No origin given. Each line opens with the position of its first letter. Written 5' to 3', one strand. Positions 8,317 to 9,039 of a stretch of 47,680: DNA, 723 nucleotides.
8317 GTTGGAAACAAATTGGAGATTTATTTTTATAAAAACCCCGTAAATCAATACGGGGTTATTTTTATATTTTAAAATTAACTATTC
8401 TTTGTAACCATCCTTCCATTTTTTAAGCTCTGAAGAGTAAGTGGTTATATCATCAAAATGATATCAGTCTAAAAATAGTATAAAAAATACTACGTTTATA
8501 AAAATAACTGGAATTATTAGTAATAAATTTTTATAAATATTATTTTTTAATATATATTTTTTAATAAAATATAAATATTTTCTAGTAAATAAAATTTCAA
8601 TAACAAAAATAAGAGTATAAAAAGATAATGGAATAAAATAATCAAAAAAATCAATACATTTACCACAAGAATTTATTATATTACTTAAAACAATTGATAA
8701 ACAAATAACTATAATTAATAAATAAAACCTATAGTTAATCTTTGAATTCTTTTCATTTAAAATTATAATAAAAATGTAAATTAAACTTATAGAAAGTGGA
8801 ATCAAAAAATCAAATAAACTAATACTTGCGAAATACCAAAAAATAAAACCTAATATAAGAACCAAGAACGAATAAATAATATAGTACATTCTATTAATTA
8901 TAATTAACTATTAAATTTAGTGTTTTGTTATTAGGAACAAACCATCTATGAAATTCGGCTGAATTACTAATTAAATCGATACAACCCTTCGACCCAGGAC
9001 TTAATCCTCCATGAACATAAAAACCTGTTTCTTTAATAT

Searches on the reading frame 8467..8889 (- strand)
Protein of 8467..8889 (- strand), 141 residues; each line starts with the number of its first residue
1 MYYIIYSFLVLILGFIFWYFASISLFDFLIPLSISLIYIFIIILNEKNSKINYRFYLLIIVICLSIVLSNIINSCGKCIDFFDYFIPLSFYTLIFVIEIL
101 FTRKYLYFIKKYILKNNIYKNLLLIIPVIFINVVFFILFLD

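Call 5: search_protein_families(library=pfam, proteins=[window:8467-8889:-], max_evalue=1)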
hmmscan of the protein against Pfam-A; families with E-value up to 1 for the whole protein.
window:8467-8889:- (141 aa): 0 families

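Call 6: search_protein_families(library=ncbifam, proteins=[window:8467-8889:-], max_evalue=1)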
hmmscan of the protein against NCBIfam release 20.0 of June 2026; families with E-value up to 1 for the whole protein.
window:8467-8889:- (141 aa): 1 family
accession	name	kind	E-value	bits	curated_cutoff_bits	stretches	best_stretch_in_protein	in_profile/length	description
NF046002.1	MAG3450_fam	equivalog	0.017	15.3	70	1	3-73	41-111/121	MAG3450 family membrane protein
